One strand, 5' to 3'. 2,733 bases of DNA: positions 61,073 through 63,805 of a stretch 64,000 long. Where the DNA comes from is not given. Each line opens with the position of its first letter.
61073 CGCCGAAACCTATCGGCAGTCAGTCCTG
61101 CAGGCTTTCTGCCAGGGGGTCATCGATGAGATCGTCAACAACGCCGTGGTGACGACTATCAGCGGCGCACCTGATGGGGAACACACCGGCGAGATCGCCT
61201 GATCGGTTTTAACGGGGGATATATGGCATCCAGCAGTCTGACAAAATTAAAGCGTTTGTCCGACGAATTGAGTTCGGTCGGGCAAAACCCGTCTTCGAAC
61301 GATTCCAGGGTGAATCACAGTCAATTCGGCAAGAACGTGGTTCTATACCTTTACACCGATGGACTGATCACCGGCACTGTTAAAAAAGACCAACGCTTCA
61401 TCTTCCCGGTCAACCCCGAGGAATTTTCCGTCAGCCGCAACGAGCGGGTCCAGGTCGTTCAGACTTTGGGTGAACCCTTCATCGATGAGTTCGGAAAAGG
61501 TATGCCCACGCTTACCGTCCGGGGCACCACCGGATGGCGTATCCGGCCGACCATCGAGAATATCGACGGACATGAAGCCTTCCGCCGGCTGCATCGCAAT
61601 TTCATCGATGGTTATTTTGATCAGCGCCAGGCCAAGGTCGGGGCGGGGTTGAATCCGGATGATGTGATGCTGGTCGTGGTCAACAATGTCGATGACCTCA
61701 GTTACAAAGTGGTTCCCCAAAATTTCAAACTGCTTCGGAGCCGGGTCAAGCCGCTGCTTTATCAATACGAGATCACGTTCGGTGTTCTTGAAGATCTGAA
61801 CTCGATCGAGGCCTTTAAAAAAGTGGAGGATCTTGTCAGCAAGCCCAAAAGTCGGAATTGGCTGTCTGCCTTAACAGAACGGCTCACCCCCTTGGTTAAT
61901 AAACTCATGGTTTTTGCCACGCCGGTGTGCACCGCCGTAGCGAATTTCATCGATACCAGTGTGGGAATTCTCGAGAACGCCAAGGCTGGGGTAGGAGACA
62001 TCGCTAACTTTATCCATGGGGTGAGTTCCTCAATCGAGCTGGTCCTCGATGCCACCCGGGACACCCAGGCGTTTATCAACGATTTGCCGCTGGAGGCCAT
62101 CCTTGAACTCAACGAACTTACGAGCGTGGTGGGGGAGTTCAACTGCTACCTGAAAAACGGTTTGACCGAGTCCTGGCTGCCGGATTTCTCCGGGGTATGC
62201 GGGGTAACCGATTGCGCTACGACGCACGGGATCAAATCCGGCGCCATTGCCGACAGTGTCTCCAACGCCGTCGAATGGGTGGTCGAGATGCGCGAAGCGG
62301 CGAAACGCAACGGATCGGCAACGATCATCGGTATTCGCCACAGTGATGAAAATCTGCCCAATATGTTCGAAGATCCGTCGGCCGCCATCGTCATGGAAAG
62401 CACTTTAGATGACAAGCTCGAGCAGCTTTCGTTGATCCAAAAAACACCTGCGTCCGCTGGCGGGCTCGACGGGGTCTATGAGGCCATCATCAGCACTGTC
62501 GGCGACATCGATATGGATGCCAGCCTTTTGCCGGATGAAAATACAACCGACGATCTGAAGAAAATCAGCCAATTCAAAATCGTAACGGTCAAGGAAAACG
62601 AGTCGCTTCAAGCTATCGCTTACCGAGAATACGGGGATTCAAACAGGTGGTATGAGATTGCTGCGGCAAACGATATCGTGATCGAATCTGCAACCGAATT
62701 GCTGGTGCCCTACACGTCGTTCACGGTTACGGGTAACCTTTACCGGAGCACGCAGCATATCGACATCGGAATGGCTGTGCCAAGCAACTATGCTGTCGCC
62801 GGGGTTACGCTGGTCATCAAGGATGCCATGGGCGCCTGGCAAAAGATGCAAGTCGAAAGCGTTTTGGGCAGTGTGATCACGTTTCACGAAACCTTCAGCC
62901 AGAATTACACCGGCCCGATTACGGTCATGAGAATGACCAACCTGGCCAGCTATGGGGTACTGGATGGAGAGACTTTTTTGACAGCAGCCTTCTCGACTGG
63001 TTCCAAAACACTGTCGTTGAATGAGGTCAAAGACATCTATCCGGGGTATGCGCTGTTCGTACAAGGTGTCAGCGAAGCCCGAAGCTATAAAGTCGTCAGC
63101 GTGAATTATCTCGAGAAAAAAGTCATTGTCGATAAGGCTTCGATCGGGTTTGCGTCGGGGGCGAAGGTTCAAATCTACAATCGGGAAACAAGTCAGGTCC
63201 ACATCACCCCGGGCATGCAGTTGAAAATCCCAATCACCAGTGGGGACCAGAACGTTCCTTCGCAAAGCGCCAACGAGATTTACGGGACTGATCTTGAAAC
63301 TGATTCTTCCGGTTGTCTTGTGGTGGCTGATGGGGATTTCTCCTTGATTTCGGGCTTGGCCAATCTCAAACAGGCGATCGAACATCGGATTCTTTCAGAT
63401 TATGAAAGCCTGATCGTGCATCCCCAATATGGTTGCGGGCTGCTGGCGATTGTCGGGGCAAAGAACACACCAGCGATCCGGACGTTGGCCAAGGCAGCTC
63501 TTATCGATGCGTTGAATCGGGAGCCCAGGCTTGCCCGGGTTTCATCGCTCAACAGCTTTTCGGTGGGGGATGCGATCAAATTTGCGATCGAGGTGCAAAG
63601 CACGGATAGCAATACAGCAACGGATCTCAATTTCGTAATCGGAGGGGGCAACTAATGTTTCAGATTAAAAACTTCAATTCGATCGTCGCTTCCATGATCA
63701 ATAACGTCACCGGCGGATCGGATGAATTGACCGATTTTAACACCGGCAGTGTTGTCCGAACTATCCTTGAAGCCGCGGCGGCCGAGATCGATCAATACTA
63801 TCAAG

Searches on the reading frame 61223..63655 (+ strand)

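Call 37: search_protein_families(library=pfam, proteins=[window:61223-63655:+], max_evalue=0.001)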
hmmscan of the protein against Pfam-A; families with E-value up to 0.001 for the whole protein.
window:61223-63655:+ (810 aa): 1 family
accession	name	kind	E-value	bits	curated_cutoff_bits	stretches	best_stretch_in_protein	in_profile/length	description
PF23980.1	Phage_tail_tube_init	-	2e-19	70.7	27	1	55-195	22-157/258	Putative phage tail tube initiator protein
